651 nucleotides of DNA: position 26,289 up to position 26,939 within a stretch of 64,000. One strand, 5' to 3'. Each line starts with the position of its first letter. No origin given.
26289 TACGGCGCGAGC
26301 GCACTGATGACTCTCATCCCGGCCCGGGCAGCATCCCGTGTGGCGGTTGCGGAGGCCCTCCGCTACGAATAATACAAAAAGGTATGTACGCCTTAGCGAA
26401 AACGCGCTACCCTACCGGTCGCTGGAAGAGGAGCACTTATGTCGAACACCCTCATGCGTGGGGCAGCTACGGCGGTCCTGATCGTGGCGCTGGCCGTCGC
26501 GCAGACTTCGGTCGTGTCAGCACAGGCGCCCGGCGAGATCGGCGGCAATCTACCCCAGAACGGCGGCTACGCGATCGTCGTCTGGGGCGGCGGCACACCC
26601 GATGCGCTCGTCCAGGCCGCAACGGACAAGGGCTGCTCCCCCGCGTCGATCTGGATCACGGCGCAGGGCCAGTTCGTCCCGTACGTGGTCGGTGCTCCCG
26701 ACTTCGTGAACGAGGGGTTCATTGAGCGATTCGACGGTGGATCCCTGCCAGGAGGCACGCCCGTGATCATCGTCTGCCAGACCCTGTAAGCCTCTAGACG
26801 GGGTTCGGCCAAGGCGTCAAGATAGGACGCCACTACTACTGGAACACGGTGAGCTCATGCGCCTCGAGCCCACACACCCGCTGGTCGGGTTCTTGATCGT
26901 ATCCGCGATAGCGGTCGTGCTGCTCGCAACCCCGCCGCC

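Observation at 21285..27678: Envelope module: LiaF-like membrane proteins, MacB/FtsX-type ABC transporter and two secreted proteins sharing a novel domain, one fused to CAP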

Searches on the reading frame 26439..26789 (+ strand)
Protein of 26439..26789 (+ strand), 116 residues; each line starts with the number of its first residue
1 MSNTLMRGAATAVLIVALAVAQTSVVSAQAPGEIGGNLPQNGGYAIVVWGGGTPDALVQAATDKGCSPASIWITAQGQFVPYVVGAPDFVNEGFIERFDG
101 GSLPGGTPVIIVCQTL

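Call 3: search_protein_families(library=pfam, proteins=[window:26439-26789:+], max_evalue=0.01)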
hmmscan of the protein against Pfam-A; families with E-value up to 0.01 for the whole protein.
window:26439-26789:+ (116 aa): 0 families

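Call 4: search_protein_families(library=ncbifam, proteins=[window:26439-26789:+], max_evalue=0.01)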
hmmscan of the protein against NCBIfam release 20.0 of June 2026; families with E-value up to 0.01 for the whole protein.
window:26439-26789:+ (116 aa): 0 families
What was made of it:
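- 26439..26789 (+): Stand-alone secreted DOM protein, 116 aa: signal-like N-terminus plus one DOM (domain at 26526-26780). No Pfam or NCBIfam hit (calls 3, 4).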

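Call 8: find_homologous_proteins(query=window:26439-26789:+, max_evalue=0.001)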
Query window:26439-26789:+ (116 aa): 25 proteins with E <= 0.001 among 42 candidates.
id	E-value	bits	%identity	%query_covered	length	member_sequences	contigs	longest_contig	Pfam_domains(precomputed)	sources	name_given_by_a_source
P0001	8.3e-69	247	100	100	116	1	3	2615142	-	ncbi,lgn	ncbi:MAG: hypothetical protein AB7U23_11445 [Dehalococcoidia bacterium]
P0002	1.0e-56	208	86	98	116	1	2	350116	-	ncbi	ncbi:MAG: hypothetical protein AB7I38_07485 [Dehalococcoidia bacterium]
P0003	1.1e-52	195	81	98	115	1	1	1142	-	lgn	-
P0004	8.9e-51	189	78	98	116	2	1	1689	-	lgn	-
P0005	6.7e-48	179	75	98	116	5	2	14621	-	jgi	-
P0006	1.9e-47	178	74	98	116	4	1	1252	-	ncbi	-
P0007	1.7e-46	175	70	98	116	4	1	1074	-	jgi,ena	-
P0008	1.8e-46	175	72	100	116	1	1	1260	-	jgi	jgi:hypothetical protein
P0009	2.6e-46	174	70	98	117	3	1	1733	-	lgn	-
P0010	3.9e-46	174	73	98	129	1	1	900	-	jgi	jgi:hypothetical protein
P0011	3.9e-46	174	70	98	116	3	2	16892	-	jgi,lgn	-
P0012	4.9e-46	173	68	98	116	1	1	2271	-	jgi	jgi:hypothetical protein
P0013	1.0e-45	172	73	98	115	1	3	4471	-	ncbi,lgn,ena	-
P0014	1.1e-45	172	65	100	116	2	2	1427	-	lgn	-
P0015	9.1e-45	169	82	71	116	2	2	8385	-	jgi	jgi:hypothetical protein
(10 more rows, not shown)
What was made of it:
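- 26439..26789 (+): 25 homologues of 104-135 aa (most 115-117) at 62-100% identity (call 8).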

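Call 18: find_encoding_contigs(protein=P0011, flank=10000, max_places=3)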
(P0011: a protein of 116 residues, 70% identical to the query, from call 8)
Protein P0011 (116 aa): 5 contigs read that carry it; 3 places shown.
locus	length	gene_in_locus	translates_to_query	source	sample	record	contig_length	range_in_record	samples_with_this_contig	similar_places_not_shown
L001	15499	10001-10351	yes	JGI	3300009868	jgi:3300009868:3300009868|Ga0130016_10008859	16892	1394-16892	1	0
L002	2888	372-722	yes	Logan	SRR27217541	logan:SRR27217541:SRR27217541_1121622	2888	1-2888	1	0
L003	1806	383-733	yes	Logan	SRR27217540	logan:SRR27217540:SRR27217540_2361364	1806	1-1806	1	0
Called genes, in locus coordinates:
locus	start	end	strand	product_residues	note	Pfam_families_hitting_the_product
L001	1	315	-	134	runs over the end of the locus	-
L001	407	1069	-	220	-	PF01325:Fe_dep_repress, PF02742:Fe_dep_repr_C, PF04023:FeoA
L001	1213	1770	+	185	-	-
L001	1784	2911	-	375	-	PF05343:Peptidase_M42, PF01546:Peptidase_M20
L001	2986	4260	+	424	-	PF01938:TRAM (weak), PF05958:tRNA_U5-meth_tr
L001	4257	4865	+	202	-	PF02545:Maf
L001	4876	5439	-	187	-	PF09922:LiaF-like_C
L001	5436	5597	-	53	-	PF18917:LiaI-LiaF-like_TM1, PF22570:LiaF-TM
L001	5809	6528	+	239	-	PF00005:ABC_tran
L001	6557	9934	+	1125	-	PF12704:MacB_PCD, PF02687:FtsX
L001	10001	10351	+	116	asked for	-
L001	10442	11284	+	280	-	PF00188:CAP (weak)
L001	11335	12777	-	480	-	PF14691:Fer4_20, PF00070:Pyr_redox (weak), PF00890:FAD_binding_2 (weak), PF01266:DAO, PF07992:Pyr_redox_2, PF12831:FAD_oxidored, PF13450:NAD_binding_8, PF01593:Amino_oxidase, +4 more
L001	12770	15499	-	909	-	?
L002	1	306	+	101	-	?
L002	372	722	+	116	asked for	-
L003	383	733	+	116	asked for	-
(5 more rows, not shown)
